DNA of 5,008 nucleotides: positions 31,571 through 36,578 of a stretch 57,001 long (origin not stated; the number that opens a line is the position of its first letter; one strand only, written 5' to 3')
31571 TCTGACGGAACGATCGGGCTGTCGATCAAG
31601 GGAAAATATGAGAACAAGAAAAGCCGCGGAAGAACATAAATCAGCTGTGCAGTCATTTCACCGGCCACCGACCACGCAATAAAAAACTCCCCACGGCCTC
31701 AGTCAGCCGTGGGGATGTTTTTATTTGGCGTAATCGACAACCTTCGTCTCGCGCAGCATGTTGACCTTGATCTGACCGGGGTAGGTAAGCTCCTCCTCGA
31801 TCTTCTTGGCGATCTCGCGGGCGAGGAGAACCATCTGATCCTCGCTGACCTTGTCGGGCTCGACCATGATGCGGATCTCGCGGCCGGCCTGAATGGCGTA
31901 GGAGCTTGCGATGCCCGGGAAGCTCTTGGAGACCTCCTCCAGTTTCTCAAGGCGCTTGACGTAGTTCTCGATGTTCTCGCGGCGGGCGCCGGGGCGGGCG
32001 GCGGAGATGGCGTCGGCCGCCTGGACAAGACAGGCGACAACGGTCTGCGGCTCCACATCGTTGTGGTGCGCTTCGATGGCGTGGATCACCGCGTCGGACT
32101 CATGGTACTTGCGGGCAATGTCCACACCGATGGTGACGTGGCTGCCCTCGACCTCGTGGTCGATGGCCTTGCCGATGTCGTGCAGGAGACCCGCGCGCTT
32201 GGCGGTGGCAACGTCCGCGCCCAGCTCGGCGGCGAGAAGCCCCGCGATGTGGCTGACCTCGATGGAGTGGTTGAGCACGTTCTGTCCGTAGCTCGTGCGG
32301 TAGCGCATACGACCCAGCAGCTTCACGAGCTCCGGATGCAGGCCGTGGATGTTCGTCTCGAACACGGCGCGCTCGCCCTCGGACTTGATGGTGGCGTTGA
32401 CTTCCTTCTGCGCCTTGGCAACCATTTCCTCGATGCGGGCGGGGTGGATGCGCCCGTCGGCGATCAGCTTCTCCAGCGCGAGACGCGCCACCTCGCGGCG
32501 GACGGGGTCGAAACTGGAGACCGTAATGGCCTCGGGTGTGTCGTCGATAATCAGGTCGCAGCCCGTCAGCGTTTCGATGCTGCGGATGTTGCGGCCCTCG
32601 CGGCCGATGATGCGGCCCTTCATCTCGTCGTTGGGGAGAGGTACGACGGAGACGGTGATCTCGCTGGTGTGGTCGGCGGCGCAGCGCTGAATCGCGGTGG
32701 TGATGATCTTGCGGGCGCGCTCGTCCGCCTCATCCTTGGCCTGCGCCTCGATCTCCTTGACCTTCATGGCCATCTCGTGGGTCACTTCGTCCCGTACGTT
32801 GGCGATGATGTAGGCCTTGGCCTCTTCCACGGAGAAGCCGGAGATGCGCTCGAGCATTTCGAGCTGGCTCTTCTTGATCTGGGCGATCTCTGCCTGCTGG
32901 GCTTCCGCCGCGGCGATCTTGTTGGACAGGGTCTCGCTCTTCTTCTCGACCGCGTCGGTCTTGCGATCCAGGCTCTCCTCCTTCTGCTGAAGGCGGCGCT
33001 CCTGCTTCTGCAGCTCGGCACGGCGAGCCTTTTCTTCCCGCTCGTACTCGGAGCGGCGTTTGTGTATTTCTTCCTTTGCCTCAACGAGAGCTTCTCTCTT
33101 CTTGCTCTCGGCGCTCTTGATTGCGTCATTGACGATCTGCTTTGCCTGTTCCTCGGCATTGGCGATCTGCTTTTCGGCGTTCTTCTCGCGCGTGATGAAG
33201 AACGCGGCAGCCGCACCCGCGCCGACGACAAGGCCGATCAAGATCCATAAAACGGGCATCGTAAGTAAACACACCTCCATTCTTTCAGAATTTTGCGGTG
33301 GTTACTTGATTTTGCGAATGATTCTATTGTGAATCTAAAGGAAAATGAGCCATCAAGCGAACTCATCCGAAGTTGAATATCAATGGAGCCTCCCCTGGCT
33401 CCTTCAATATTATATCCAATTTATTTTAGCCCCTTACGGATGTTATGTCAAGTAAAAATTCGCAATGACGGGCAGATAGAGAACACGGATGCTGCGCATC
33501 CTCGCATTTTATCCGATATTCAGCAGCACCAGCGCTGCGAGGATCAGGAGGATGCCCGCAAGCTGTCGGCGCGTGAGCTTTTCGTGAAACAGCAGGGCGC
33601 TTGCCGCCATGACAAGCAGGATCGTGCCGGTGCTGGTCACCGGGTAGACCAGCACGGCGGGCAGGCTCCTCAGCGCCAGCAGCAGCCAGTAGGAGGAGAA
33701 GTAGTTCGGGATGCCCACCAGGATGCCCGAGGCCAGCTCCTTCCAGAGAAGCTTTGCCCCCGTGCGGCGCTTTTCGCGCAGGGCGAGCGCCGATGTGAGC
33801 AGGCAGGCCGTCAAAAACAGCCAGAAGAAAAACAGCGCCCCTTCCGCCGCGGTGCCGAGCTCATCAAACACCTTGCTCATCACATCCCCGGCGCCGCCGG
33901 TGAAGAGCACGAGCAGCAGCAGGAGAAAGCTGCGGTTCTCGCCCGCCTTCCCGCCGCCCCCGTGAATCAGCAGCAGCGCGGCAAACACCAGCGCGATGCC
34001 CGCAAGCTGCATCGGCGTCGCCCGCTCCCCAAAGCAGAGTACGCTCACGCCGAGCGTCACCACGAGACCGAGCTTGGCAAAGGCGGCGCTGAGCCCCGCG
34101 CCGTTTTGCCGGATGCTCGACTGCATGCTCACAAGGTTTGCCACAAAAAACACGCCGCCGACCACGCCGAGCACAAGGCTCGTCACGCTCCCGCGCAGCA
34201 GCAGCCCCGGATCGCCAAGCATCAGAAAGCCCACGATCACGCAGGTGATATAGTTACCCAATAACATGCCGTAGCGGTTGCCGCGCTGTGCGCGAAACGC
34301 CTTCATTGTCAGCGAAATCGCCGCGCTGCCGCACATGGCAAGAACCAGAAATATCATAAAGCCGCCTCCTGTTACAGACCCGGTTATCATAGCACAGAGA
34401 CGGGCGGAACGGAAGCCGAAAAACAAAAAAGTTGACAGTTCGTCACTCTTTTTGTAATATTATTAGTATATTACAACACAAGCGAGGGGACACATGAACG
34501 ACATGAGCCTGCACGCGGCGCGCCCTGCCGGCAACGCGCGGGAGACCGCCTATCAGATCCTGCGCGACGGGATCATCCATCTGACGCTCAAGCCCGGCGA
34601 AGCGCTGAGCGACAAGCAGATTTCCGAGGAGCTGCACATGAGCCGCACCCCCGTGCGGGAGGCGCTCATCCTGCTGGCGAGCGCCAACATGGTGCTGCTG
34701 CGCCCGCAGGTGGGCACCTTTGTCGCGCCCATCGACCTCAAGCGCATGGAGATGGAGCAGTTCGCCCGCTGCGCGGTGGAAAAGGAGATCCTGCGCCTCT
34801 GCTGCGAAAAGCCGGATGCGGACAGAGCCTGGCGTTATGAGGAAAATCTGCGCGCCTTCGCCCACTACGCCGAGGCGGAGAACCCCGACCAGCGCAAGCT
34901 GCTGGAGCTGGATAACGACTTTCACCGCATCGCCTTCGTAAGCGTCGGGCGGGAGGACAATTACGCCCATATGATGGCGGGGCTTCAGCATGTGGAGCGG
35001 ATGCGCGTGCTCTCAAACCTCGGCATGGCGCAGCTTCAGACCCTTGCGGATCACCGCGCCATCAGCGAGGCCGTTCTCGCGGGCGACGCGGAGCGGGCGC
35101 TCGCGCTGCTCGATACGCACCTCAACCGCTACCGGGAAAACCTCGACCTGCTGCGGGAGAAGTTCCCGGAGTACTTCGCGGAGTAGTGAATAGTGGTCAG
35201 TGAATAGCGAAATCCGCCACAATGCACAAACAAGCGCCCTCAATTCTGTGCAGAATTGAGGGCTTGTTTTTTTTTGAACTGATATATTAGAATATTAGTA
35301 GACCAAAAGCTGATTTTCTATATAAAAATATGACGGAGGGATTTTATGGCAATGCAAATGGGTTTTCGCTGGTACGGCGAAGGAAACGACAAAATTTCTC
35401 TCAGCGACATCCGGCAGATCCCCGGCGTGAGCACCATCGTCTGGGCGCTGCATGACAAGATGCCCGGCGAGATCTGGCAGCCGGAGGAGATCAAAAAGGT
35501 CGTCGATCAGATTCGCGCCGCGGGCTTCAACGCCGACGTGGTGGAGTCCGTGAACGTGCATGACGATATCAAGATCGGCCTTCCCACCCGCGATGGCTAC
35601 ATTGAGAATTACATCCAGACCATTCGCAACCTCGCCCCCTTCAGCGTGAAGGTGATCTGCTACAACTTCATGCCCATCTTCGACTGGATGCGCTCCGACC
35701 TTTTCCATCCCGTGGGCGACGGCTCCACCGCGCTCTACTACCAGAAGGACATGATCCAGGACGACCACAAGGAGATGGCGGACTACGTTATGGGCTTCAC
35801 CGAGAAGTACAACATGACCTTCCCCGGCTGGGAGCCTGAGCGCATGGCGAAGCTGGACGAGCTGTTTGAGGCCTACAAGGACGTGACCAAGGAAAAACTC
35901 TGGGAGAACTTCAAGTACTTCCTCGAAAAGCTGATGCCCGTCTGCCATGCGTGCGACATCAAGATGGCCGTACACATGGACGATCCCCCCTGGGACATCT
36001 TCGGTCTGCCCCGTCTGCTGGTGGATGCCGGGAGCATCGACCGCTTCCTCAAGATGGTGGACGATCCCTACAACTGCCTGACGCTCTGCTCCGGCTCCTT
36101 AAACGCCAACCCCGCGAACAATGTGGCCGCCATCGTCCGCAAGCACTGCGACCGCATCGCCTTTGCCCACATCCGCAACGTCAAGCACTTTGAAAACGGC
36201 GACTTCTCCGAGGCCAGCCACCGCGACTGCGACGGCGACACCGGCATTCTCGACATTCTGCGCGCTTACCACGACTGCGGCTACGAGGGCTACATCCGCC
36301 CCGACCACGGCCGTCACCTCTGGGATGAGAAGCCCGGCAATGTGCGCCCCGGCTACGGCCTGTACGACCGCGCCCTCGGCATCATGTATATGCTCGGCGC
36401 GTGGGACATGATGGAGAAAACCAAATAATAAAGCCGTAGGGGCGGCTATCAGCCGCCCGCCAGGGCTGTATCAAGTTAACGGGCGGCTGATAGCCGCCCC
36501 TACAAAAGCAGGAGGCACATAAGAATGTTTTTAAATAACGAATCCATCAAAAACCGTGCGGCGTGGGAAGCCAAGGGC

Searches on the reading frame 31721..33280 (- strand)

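Call 12: search_protein_families(library=pfam, proteins=[window:31721-33280:-])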
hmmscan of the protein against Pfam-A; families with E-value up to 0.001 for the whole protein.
window:31721-33280:- (519 aa): 5 families
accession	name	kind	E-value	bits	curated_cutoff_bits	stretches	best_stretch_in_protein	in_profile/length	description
PF12072.13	RNase_Y_N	-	4.4e-59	199.7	32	1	10-204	3-201/201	RNase Y N-terminal region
PF01966.28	HD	-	7e-20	71.9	22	1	335-427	1-115/116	HD domain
PF00013.35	KH_1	-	7e-09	35.8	21.5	1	213-269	4-64/66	KH domain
PF08668.18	HDOD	-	3.6e-05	23.8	22.9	1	334-406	94-169/196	HDOD domain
PF13083.13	KH_KhpA-B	-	0.00018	21.8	32.1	0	206-239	29-58/73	KhpA/KhpB, KH domain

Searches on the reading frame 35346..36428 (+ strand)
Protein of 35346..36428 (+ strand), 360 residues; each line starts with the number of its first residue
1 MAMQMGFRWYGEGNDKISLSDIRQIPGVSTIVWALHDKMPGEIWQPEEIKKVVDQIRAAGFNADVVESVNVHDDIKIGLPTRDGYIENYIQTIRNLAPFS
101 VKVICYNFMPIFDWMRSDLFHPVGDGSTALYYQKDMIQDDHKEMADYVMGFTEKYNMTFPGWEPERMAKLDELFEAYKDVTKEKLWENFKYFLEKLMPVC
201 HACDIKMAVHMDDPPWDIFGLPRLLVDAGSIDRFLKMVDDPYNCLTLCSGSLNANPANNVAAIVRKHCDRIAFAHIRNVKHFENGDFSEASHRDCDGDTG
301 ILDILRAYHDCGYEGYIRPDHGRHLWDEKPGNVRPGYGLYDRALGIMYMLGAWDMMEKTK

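Call 45: search_protein_families(library=pfam, proteins=[window:35346-36428:+])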
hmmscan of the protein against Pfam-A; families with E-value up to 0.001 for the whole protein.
window:35346-36428:+ (360 aa): 1 family
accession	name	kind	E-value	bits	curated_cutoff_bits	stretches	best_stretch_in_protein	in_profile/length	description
PF03786.19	UxuA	-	5.3e-145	483.1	23.7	1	3-357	1-351/352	D-mannonate dehydratase (UxuA)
